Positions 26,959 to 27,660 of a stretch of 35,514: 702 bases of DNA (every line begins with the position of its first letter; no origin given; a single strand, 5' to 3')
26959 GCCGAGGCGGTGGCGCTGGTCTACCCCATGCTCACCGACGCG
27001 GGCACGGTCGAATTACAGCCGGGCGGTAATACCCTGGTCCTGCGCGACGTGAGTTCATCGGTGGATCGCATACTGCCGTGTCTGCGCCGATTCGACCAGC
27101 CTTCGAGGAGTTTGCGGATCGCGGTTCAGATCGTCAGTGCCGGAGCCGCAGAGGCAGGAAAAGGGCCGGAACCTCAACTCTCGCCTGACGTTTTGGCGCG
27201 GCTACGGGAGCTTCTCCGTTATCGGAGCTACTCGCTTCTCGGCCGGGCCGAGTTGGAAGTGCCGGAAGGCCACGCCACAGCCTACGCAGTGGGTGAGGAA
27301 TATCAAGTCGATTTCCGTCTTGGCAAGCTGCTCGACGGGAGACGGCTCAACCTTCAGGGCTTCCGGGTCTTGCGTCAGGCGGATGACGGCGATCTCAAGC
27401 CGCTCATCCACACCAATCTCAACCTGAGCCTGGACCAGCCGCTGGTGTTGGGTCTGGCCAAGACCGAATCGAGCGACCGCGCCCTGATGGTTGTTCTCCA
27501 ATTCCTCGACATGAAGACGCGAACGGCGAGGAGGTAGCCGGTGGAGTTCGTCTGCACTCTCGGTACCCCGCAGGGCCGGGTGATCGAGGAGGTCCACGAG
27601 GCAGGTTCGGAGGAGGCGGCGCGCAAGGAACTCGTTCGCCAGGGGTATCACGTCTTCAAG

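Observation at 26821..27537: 238-aa 'mini-secretin': signal peptide, one N1-like domain and a strongly shortened secretin core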

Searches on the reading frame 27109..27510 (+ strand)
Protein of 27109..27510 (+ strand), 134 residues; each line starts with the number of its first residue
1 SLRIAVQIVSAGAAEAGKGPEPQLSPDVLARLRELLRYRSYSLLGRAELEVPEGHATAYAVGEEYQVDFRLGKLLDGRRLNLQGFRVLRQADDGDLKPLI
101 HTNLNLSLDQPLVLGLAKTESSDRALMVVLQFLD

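Call 26: search_solved_structures(query=A4, max_evalue=10, show_alignments=5)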
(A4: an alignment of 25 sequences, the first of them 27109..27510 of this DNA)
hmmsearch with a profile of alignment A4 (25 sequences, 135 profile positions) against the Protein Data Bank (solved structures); distinct sequences matched with E-value up to 10: 0.

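Call 35: search_protein_representatives(alignment_id=A4)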
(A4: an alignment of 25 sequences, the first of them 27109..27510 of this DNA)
Query: 25 sequences, 135 profile positions. Proteins with E-value up to 0.001 (for the whole library): 400; up to 1e-10: 229; up to 1e-30: 67. The best 150 are listed.
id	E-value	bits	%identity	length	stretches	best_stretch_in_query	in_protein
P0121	2.5e-47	176.5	-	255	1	1-134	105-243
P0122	2.6e-46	173.2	-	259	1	1-134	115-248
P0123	1.0e-45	171.2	-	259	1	2-134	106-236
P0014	1.6e-43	164.1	-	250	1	2-134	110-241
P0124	2.6e-43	163.4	-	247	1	3-134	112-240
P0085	2.7e-43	163.4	-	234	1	2-134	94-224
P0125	1.2e-42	161.3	-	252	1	2-134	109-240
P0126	3.7e-42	159.7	-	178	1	1-134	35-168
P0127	5.0e-42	159.3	-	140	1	21-134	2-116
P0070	6.9e-42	158.8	-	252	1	2-134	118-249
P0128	1.0e-41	158.3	-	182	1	15-134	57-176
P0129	1.6e-41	157.7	-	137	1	2-134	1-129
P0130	2.1e-40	154.0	-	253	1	1-134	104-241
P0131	7.5e-40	152.2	-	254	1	2-133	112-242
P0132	1.3e-39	151.4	-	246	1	1-134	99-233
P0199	2.4e-29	118.2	-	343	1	2-134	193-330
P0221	1.6e-26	109.1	-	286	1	2-134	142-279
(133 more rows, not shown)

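Call 41: predict_structure(alignment_id=A4)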
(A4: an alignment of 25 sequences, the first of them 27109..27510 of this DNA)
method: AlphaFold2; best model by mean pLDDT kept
length: 134 residues; sequences in the alignment: 25
mean_pLDDT: 87.9   pTM: 0.81
mean pLDDT of the five models: 87.9, 87.8, 87.2, 86.9, 84.1
residues with pLDDT >= 90: 68; 70-90: 58; 50-70: 8; < 50: 0
segments of 3 or more residues with pLDDT < 50: none
pLDDT, mean of each block of 10 residues (from residue 1): 92 73 81 88 93 93 94 86 94 90 89 82 88 87
secondary structure, 60 per line:
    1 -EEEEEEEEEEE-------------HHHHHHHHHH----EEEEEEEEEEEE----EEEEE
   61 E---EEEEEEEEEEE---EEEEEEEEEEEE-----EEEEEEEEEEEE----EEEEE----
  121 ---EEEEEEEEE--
elements in order: E2-12 H26-35 E40-51 E56-61 E65-75 E79-90 E96-107 E112-116 E124-132

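Call 43: fold_search(model_id=the predicted structure, library=pdb)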
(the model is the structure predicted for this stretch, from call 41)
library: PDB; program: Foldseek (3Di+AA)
matches with E <= 10: 1289; with E <= 0.001: 0
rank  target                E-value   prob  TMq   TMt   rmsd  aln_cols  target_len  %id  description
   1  4xbm_B                1.4e-02  0.57  0.26  0.12  14.7       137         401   13  X-ray crystal structure of Notch ligand Delta-like 1 (released 2015-03-11)
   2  9kgz                  2.0e-02  0.75  0.33  0.35  10.4       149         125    9  Crystal structure of a de novo designed monomeric mainly-beta protein B10 (monoclinic) (released 2025-07-02)
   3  3jb9_Z                5.6e-02  0.97  0.23  0.35   5.6        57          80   16  Cryo-EM structure of the yeast spliceosome at 3.6 angstrom resolution (released 2015-09-23)
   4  5gv0                  7.0e-02  0.47  0.28  0.25  10.6       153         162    9  Crystal structure of the membrane-proximal domain of mouse lysosome-associated membrane protein 1 (LAMP-1) (released 2016-10-12)
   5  3jb9_D                8.2e-02  0.95  0.23  0.30   5.6        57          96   16  Cryo-EM structure of the yeast spliceosome at 3.6 angstrom resolution (released 2015-09-23)
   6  9icz_A                8.2e-02  0.89  0.30  0.17  13.1       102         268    8  C-Methyltransferase SeMT from Saccharopolyspora erythraea (released 2025-12-10)
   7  8hqz_A                8.2e-02  0.11  0.17  0.05  12.8       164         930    7  Baseplate of DT57C bacteriophage in the full state (released 2023-12-13)
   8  7zqp_b                8.2e-02  0.08  0.15  0.06  13.5       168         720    7  Tail tip of siphophage T5 : open cone after interaction with bacterial receptor FhuA (released 2023-02-08)
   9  3jcm_J                1.4e-01  0.87  0.22  0.34   5.7        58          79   16  Cryo-EM structure of the spliceosomal U4/U6.U5 tri-snRNP (released 2016-02-24)
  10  7wzg_C                1.4e-01  0.38  0.24  0.16  11.7        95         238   18  Cypemycin N-terminal methyltransferase CypM (released 2023-02-22)
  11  3pgg_B                1.6e-01  0.85  0.27  0.42  10.9        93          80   10  Crystal structure of cryptosporidium parvum u6 snrna-associated sm-like protein lsm5 (released 2011-02-02)
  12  8xi2_a                2.0e-01  0.75  0.22  0.30   5.5        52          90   21  Cryo-EM structure of the Chlamydomonas C* complex (released 2024-10-09)
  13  9l5r_u                2.3e-01  0.89  0.24  0.33   5.7        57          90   16  Cryo-EM structure of the thermophile spliceosome (state ILS) (released 2025-03-12)
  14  3ppt                  3.0e-01  0.14  0.26  0.26  14.8       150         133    9  REP1-NXSQ fatty acid transporter (released 2011-12-21)
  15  4m78_K                3.2e-01  0.75  0.24  0.37   5.7        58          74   12  Crystal structure of Lsm2-8 complex, space group P21 (released 2013-11-13)
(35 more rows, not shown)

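Call 48: find_encoding_contigs(protein=P0199, flank=10000, max_places=4)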
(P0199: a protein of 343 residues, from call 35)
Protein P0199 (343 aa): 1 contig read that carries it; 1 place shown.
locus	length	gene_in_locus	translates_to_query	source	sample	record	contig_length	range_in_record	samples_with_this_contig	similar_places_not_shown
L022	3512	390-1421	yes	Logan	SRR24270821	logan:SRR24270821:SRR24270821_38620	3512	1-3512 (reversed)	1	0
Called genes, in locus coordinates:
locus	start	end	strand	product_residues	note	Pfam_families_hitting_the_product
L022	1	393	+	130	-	?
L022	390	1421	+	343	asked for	-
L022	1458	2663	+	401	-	PF00482:T2SSF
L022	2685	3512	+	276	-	?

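Call 52: find_encoding_contigs(protein=P0221, flank=10000, max_places=4)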
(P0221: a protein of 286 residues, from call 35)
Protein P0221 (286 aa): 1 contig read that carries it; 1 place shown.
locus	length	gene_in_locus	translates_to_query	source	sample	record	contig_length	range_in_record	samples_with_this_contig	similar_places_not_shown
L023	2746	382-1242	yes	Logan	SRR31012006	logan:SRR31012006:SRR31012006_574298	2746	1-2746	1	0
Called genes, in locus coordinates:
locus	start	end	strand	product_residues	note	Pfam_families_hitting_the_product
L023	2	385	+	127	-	?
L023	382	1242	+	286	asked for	-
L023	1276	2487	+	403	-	PF00482:T2SSF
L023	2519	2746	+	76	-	?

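Call 54: find_homologous_proteins(query=P0221, max_evalue=0.001)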
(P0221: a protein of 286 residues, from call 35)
Query P0221 (286 aa): 32 proteins with E <= 0.001 among 8000 candidates.
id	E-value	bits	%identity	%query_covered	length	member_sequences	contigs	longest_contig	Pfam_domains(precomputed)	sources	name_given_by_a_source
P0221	4.0e-179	612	100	100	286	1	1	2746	-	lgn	-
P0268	1.5e-71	260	54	98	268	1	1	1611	-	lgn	-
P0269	1.5e-71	260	56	98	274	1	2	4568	-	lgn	-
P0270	2.5e-67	246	52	98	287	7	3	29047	-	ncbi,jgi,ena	ncbi:MAG TPA: hypothetical protein VGG06_05010 [Thermoanaerobaculia bacterium]|jgi:hypothetical prot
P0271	3.0e-67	246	50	98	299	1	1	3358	-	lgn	-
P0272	3.4e-51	193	47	98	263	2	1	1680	-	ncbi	-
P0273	4.6e-51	193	46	98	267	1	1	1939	-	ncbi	-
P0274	9.9e-46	175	41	98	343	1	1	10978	-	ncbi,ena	-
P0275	4.3e-23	101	55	34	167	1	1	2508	-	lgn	-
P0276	4.9e-20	91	53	27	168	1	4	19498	-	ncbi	-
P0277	2.1e-19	89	51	39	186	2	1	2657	-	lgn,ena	-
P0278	4.5e-19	88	47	39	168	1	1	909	-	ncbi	-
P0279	2.6e-17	82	49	39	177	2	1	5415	-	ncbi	-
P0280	5.4e-17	81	47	38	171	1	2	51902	-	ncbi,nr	ncbi:MAG: hypothetical protein GY719_24565 [bacterium]|nr:hypothetical protein [bacterium]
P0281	3.1e-14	72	44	43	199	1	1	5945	-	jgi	jgi:hypothetical protein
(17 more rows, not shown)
